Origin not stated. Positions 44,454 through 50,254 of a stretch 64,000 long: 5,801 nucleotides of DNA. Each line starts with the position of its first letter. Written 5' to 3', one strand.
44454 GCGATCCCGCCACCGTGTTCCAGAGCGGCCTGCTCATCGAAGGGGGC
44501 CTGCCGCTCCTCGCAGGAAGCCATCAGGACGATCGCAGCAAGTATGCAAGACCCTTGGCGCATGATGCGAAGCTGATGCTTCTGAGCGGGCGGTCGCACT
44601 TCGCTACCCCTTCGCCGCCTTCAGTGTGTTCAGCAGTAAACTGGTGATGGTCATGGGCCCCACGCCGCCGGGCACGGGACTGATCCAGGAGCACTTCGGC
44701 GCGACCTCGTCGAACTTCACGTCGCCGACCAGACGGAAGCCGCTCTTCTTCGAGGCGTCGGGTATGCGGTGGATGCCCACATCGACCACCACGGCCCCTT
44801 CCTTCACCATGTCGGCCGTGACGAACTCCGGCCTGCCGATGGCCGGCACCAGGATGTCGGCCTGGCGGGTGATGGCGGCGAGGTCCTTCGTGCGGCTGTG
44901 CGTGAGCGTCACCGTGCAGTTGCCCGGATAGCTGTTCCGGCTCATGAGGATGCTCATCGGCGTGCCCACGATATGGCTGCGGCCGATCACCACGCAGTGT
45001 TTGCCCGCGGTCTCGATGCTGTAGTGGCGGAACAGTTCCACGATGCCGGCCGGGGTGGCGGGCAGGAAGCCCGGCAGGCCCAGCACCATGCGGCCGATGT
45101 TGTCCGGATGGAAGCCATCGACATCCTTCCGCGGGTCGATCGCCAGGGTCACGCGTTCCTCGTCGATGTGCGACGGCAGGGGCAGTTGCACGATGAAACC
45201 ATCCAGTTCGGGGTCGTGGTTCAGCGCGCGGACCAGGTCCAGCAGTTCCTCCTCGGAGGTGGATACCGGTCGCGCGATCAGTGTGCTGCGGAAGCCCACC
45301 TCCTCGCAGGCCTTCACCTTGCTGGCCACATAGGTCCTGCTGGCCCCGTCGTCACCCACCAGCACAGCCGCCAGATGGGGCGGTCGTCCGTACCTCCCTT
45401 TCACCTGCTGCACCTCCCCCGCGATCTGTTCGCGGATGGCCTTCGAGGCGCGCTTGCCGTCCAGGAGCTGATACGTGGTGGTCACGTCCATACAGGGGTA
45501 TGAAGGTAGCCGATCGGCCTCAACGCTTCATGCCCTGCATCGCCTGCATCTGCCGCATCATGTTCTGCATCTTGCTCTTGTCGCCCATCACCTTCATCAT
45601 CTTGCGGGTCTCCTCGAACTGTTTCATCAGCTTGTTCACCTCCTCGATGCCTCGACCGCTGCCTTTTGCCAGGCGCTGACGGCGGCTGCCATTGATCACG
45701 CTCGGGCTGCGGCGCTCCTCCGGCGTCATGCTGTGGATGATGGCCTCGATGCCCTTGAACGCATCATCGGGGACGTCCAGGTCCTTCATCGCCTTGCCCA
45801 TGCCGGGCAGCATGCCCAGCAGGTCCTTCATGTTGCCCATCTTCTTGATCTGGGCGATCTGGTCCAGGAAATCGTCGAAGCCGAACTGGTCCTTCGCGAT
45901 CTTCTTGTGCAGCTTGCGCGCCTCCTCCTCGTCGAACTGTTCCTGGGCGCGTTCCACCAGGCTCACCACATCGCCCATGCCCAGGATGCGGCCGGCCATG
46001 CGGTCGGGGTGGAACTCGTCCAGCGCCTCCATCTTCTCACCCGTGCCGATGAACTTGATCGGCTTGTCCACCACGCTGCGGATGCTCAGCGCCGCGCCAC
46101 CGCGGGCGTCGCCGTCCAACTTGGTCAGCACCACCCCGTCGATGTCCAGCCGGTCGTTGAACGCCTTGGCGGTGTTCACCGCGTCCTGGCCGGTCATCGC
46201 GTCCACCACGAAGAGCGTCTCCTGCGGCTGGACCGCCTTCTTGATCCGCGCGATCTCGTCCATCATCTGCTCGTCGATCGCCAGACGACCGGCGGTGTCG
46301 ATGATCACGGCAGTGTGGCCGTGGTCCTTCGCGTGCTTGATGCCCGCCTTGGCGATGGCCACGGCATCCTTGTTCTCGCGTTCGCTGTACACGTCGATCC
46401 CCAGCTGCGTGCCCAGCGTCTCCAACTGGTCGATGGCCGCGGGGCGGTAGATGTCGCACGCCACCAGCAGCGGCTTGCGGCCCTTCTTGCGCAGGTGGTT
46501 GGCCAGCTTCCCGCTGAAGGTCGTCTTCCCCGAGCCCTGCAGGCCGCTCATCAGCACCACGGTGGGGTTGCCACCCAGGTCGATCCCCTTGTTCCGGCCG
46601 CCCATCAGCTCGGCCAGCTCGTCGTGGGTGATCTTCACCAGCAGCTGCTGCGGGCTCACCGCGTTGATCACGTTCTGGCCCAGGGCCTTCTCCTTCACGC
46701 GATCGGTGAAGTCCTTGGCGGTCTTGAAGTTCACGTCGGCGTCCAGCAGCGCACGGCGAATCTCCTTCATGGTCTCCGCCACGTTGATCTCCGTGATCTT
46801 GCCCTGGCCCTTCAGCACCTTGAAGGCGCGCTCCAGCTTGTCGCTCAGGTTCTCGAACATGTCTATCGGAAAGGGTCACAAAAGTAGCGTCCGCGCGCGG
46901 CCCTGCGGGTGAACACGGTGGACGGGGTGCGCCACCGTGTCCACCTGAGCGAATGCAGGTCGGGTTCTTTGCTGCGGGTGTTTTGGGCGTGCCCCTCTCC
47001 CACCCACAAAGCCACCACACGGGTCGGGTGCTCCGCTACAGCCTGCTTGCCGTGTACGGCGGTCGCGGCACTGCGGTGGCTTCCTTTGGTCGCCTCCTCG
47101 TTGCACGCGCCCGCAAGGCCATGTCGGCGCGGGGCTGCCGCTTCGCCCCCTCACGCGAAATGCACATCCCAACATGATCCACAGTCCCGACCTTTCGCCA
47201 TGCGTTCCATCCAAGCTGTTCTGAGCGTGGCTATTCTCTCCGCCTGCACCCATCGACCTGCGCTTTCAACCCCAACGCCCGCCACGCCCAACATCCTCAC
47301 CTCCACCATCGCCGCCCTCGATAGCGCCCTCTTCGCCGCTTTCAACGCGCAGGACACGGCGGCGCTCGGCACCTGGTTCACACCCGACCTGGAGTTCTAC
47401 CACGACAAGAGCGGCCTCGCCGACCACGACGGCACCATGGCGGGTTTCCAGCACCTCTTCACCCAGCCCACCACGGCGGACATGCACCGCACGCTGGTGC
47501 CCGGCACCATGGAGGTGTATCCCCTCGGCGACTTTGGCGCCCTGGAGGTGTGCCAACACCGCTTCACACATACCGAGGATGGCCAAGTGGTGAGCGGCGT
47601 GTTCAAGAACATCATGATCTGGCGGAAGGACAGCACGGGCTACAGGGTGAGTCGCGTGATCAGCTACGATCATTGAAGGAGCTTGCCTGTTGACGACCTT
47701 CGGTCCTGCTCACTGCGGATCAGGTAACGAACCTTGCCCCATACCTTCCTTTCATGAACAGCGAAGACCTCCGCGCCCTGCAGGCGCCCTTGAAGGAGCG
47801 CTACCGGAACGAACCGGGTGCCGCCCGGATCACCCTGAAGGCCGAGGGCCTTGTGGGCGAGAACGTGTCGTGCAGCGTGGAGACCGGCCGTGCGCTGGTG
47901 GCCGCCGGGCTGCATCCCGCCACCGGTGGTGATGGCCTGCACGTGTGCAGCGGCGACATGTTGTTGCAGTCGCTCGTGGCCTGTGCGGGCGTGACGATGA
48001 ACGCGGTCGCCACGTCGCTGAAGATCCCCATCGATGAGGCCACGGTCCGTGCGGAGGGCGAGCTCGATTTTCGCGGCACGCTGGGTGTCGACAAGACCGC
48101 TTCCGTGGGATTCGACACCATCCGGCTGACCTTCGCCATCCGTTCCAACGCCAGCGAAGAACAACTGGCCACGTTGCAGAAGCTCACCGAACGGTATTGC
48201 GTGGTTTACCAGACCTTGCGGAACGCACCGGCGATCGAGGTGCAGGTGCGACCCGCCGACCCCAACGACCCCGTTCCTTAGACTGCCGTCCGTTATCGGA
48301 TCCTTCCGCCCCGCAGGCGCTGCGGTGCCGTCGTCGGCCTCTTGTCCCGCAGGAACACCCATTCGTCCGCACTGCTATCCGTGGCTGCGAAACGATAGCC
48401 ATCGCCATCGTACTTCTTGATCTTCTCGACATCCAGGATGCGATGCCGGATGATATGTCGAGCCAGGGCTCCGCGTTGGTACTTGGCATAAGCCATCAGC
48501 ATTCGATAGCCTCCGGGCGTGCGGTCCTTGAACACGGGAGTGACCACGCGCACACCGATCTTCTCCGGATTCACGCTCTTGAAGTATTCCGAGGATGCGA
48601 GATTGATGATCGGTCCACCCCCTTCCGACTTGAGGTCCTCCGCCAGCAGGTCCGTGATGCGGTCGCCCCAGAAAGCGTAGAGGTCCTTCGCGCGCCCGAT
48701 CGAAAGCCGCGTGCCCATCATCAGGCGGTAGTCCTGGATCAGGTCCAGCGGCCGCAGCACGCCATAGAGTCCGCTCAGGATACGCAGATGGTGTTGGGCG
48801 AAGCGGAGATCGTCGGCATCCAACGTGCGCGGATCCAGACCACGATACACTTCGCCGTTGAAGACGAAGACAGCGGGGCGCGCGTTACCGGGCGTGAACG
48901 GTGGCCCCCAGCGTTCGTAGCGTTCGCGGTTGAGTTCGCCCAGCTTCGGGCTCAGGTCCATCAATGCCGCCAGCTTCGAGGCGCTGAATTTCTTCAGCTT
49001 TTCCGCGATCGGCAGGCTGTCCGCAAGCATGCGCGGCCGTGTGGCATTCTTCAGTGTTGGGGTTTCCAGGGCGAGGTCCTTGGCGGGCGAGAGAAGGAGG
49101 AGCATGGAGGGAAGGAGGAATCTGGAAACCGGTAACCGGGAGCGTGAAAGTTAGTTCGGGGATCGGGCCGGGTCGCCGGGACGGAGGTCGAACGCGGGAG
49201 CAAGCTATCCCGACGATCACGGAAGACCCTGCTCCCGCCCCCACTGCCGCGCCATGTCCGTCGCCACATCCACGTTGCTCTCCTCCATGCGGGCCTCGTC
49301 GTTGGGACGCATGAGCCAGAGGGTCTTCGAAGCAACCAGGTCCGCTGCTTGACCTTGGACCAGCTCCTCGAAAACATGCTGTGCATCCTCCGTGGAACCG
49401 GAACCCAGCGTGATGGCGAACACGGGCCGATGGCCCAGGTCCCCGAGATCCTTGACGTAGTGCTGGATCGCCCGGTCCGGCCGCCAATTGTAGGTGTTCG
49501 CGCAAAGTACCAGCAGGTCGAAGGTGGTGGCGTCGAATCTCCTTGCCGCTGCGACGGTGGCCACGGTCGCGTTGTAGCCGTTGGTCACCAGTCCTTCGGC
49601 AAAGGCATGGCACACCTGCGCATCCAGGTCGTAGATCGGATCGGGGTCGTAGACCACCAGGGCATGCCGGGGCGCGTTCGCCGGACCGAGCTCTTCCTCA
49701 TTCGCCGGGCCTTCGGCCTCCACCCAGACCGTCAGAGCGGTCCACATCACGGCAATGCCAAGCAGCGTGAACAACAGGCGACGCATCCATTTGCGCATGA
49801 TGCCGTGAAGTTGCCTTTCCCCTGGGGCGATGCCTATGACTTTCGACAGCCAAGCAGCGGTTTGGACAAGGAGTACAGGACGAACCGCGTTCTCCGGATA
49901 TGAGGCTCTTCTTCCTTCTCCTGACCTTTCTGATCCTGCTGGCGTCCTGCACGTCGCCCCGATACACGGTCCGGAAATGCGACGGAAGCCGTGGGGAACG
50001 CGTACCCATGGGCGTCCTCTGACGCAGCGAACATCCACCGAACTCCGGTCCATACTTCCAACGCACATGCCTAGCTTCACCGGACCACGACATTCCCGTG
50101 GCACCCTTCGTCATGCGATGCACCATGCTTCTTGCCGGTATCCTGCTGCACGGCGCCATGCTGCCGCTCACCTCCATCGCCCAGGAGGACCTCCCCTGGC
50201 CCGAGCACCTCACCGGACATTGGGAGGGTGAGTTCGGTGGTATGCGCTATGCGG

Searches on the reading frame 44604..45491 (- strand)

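Call 51: search_protein_families(library=pfam, proteins=[window:44604-45491:-], max_evalue=0.001)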
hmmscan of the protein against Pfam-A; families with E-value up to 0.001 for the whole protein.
window:44604-45491:- (295 aa): 2 families
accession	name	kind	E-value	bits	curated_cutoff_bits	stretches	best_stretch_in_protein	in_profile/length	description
PF02882.25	THF_DHG_CYH_C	-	2.4e-64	215.9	27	1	128-294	1-157/160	Tetrahydrofolate dehydrogenase/cyclohydrolase, NAD(P)-binding domain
PF00763.28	THF_DHG_CYH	-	3.2e-40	137.4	32.8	1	10-125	1-115/115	Tetrahydrofolate dehydrogenase/cyclohydrolase, catalytic domain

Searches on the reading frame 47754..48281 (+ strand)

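Call 9: search_protein_families(library=pfam, proteins=[window:47754-48281:+], max_evalue=0.001)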
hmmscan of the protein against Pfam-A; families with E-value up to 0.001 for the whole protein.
window:47754-48281:+ (175 aa): 1 family
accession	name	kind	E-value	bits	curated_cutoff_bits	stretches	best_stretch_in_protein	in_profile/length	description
PF02566.24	OsmC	-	1.6e-18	67.4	27.5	1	59-163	1-99/100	OsmC-like protein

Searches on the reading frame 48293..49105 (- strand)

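Call 9: search_protein_families(library=pfam, proteins=[window:48293-49105:-], max_evalue=0.001)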
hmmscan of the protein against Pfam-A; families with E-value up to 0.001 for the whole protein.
window:48293-49105:- (270 aa): 2 families
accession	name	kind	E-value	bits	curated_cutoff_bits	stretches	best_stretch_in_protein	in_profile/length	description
PF03883.20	H2O2_YaaD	-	5.5e-78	262.2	29.6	1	1-241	1-234/236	Peroxide stress protein YaaA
PF21818.3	DUF6884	-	0.00011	22.8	30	1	105-187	38-117/135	Family of unknown function (DUF6884)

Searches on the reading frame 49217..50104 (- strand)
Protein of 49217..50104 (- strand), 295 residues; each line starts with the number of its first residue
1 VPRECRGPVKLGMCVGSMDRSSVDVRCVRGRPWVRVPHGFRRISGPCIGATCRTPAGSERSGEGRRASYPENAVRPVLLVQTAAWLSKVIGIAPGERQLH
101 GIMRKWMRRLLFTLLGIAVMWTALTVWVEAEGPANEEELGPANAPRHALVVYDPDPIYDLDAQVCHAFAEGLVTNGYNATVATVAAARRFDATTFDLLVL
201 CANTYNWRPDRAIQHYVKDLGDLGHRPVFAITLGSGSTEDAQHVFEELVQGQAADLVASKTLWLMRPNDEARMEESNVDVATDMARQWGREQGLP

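Call 9: search_protein_families(library=pfam, proteins=[window:49217-50104:-], max_evalue=0.001)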
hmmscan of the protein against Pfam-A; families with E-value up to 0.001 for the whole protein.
window:49217-50104:- (295 aa): 0 families

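Call 20: search_protein_families(library=pfam, proteins=[window:49217-50104:-], max_evalue=10)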
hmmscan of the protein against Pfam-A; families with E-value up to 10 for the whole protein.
window:49217-50104:- (295 aa): 1 family
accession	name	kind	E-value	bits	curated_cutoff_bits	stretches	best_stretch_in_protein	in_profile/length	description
PF12724.12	Flavodoxin_5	-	0.036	14.8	27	1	163-249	13-94/145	Flavodoxin domain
